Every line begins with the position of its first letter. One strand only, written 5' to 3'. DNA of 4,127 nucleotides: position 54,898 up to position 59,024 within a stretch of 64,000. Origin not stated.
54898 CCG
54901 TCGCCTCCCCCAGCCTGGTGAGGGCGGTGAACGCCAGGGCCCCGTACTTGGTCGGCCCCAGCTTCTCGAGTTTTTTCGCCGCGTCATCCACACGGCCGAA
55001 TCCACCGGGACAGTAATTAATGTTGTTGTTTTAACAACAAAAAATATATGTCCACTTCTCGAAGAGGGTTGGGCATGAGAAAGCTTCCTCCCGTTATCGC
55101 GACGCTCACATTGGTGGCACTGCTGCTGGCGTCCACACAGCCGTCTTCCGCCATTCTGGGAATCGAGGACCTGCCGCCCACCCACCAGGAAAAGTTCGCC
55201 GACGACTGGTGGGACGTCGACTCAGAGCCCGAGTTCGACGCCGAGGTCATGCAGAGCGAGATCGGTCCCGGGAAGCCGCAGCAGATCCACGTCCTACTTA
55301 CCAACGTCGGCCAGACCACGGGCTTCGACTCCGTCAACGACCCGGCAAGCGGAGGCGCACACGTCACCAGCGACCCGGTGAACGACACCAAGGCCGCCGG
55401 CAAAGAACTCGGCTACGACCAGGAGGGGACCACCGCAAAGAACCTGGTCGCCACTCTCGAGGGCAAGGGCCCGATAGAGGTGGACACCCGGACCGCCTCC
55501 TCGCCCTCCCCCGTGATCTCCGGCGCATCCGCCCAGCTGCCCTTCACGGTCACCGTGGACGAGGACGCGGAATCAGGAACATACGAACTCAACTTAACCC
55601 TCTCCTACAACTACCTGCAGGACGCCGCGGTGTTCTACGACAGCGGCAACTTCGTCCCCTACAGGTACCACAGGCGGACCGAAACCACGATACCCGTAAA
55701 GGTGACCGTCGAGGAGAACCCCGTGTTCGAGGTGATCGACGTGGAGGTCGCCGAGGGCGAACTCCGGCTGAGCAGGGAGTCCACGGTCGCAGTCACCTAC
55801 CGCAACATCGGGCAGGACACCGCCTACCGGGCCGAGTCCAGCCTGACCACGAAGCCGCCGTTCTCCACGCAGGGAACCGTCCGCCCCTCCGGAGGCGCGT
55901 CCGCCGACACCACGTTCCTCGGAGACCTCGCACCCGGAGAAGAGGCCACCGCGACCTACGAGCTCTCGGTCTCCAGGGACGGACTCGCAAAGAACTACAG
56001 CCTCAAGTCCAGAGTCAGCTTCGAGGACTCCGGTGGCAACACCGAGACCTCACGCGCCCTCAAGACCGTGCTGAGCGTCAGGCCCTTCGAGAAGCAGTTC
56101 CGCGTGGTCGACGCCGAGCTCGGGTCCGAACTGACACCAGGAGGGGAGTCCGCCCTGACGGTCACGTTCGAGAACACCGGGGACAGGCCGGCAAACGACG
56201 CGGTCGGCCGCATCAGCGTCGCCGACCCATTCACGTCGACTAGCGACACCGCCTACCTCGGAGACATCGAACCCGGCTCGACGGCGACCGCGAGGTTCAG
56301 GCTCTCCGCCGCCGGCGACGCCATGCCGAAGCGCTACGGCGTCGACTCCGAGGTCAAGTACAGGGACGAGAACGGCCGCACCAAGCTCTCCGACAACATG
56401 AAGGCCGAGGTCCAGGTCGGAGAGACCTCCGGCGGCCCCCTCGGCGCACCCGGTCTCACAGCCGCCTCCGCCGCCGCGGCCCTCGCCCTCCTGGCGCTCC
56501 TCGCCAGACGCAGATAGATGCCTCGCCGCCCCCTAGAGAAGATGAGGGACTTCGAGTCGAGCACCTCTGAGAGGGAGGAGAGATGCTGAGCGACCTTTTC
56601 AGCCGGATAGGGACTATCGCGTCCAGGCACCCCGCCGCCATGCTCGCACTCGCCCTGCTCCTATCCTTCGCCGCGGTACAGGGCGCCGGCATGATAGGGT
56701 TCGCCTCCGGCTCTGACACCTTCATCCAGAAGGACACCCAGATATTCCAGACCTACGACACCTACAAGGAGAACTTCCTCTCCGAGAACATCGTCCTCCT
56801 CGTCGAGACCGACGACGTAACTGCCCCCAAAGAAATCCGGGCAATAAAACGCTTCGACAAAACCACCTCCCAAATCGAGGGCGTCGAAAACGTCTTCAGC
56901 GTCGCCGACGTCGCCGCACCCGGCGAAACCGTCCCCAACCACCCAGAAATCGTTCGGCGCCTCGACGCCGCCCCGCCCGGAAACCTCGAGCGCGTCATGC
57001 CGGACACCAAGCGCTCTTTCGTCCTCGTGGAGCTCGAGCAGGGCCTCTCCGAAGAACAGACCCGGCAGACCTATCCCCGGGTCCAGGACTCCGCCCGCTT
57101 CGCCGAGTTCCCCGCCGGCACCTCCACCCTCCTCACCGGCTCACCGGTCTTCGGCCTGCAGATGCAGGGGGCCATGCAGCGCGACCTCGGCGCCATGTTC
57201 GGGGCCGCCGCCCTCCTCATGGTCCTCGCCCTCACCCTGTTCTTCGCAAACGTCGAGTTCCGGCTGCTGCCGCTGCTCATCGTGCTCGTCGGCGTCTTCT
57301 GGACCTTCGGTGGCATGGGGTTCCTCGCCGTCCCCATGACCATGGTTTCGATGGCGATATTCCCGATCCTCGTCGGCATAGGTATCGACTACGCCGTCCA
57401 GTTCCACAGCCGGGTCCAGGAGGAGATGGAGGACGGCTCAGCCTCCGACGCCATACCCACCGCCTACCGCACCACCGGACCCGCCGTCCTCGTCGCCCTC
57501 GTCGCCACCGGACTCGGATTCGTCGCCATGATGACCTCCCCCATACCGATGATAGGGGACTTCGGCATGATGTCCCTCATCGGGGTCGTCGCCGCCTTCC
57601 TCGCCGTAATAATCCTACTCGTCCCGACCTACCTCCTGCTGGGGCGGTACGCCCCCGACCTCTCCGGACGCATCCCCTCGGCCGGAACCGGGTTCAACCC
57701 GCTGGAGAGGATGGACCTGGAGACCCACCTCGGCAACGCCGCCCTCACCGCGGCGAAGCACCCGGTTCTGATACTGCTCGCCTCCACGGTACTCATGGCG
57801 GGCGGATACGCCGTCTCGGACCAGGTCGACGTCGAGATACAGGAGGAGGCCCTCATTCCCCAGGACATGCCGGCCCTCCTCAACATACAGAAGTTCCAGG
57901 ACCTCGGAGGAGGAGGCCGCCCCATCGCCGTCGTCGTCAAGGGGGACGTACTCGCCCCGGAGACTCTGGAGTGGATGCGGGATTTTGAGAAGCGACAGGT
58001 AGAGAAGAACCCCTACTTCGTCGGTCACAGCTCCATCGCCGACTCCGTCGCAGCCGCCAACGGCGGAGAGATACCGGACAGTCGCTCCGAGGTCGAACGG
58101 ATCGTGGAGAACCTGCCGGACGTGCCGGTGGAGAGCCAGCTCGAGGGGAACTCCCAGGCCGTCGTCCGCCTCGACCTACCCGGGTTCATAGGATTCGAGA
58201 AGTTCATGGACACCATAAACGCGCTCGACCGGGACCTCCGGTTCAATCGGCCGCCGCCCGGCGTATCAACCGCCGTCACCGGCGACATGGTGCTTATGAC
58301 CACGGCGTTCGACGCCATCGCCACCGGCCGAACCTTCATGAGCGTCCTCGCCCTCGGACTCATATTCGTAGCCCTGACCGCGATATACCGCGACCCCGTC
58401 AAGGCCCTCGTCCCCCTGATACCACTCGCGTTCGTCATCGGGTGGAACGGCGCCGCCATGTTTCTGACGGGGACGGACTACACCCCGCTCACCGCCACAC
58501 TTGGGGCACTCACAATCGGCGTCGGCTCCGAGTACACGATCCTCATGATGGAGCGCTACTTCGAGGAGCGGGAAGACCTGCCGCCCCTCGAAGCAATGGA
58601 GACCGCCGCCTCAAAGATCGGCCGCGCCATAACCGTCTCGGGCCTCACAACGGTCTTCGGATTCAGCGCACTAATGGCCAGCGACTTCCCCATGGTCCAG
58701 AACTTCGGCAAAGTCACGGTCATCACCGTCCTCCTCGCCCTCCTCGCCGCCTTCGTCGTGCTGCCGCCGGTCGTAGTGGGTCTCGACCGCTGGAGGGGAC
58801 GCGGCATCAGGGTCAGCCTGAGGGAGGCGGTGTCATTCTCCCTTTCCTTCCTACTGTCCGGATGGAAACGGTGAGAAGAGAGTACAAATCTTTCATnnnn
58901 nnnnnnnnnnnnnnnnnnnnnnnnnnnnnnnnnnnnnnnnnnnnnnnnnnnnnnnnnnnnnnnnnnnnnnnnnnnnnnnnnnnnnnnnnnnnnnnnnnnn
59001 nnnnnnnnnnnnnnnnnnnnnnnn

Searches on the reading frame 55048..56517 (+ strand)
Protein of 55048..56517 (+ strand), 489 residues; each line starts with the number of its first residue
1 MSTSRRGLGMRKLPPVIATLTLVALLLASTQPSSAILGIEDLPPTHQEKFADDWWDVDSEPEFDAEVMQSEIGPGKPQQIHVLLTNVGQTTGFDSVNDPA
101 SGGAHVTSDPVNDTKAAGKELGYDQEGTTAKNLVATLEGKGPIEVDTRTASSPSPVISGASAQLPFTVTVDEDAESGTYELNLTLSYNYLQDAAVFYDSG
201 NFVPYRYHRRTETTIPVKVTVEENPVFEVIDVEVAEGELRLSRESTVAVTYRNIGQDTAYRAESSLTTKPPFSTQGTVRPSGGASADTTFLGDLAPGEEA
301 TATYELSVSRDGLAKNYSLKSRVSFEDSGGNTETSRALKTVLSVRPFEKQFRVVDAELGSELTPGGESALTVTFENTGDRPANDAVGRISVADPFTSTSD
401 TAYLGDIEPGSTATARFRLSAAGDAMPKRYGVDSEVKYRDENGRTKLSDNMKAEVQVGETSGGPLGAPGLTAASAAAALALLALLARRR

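Call 80: search_protein_families(library=pfam, proteins=[window:55048-56517:+], max_evalue=0.001)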
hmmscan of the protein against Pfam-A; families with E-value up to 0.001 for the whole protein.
window:55048-56517:+ (489 aa): 4 families
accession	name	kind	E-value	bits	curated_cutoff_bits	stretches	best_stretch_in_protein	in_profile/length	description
PF10633.15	NPCBM_assoc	-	1.3e-12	48.2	24.4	1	363-438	2-77/78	NPCBM-associated, NEW3 domain of alpha-galactosidase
PF07705.17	CARDB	-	1.2e-07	32.3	22.7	0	357-422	10-72/101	CARDB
PF25549.1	DUF7927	-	3.1e-06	27.9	31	0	285-323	71-109/132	Domain of unknown function (DUF7927)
PF14728.12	PTHB1_GAE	-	0.00082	20.3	27.4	0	370-445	6-81/88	PTHB1 GAE domain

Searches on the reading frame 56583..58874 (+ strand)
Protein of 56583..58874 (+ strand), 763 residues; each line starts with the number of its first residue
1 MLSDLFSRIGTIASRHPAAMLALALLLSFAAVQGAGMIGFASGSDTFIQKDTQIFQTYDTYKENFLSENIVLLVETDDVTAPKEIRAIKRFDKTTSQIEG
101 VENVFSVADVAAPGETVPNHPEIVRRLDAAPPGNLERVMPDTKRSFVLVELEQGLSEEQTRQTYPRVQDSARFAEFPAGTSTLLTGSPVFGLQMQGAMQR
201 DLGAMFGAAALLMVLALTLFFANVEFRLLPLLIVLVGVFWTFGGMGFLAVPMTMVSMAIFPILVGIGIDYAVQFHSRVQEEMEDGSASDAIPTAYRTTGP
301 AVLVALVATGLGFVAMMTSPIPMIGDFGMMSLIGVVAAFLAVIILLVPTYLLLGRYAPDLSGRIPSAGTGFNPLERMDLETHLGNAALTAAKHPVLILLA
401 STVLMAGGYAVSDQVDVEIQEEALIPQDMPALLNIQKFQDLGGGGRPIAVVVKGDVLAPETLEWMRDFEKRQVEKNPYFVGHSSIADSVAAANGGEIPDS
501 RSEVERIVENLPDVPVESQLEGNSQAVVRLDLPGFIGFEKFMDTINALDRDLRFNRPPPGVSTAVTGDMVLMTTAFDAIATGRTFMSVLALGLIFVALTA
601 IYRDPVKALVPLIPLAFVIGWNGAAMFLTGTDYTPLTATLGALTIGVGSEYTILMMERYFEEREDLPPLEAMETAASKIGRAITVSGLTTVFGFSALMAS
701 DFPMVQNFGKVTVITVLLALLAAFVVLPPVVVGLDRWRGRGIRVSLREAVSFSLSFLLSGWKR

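Call 69: find_encoding_contigs(protein=window:56583-58874:+, flank=8000, max_places=8)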
Protein window:56583-58874:+ (763 aa): 6 contigs read that carry it; 5 places shown.
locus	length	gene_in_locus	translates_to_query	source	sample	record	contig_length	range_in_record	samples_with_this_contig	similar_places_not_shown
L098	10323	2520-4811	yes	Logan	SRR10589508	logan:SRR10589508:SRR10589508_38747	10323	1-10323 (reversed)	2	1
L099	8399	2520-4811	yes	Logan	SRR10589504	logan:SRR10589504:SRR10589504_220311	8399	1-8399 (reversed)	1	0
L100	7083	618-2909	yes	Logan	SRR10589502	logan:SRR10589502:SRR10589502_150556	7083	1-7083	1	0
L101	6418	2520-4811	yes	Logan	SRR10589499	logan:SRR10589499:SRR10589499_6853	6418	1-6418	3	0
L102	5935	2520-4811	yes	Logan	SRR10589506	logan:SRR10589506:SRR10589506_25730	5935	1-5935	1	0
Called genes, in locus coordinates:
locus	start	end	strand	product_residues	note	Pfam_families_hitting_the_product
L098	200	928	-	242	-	PF01978:TrmB, PF09339:HTH_IclR (weak)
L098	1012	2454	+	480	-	PF07705:CARDB (faint), PF10633:NPCBM_assoc (faint), PF25549:DUF7927 (faint)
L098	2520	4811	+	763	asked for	PF03176:MMPL, PF12349:Sterol-sensing (faint), PF03176:MMPL, PF02460:Patched (weak)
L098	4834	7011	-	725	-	PF13091:PLDc_2 (faint)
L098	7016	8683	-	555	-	-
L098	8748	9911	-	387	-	PF07690:MFS_1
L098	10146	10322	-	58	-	?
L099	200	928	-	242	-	PF01978:TrmB, PF09339:HTH_IclR (weak)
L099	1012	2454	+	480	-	PF07705:CARDB (faint), PF10633:NPCBM_assoc (faint), PF25549:DUF7927 (faint)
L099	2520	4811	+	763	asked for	PF03176:MMPL, PF12349:Sterol-sensing (faint), PF03176:MMPL, PF02460:Patched (weak)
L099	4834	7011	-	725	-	PF13091:PLDc_2 (faint)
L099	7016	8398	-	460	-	?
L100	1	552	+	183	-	?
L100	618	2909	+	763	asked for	PF03176:MMPL, PF12349:Sterol-sensing (faint), PF03176:MMPL, PF02460:Patched (weak)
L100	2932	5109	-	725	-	PF13091:PLDc_2 (faint)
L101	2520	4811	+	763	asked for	PF03176:MMPL, PF12349:Sterol-sensing (faint), PF03176:MMPL, PF02460:Patched (weak)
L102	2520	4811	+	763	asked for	PF03176:MMPL, PF12349:Sterol-sensing (faint), PF03176:MMPL, PF02460:Patched (weak)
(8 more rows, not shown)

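Call 70: find_related_loci(query=window:56583-58871:+, collection=metagenome_contigs, flank=8000)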
Query window:56583-58871:+ (763 aa) in metagenome_contigs; peptide patterns used: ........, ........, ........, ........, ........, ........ (x = any residue, [..] = any of these).
171 stretches matched a pattern; 112 encode a relative of the query (tblastn E <= 1e-3); the best 80 are kept; 80 distinct loci.
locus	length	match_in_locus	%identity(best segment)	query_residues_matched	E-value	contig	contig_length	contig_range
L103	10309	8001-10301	40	2-745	2e-171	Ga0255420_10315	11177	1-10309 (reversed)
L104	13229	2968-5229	40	2-741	5e-170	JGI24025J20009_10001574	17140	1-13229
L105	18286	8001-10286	39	1-740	2e-174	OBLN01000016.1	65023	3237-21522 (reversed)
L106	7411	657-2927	39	1-738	2e-168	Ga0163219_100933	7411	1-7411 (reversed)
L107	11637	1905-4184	39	2-742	2e-167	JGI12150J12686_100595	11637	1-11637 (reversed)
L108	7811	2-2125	41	55-740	1e-167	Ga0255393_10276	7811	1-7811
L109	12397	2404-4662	39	2-748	8e-167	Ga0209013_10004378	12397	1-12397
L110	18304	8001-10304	37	2-740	1e-166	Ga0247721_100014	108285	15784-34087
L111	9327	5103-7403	40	2-753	5e-166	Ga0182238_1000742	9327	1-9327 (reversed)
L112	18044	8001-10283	39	2-746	1e-165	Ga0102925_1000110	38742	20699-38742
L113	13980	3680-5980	39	2-753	8e-166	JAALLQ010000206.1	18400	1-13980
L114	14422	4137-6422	38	1-740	8e-164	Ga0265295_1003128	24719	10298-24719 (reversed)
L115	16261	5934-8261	39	5-751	1e-163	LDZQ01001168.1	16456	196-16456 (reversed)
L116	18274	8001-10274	39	1-742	7e-163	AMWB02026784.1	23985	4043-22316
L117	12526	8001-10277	37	2-743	8e-163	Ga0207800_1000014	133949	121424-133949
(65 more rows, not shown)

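Call 80: search_protein_families(library=pfam, proteins=[window:56583-58874:+], max_evalue=0.001)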
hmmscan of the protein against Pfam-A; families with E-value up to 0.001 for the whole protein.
window:56583-58874:+ (763 aa): 3 families
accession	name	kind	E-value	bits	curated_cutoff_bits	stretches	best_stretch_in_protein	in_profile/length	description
PF03176.21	MMPL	-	5.7e-56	190.3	20.5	2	87-355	46-304/333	MMPL family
PF12349.14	Sterol-sensing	-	4e-09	37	22.3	1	230-346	12-129/153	Sterol-sensing domain of SREBP cleavage-activation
PF02460.24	Patched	-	2.6e-08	34.2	23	1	603-731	26-154/156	Patched SSD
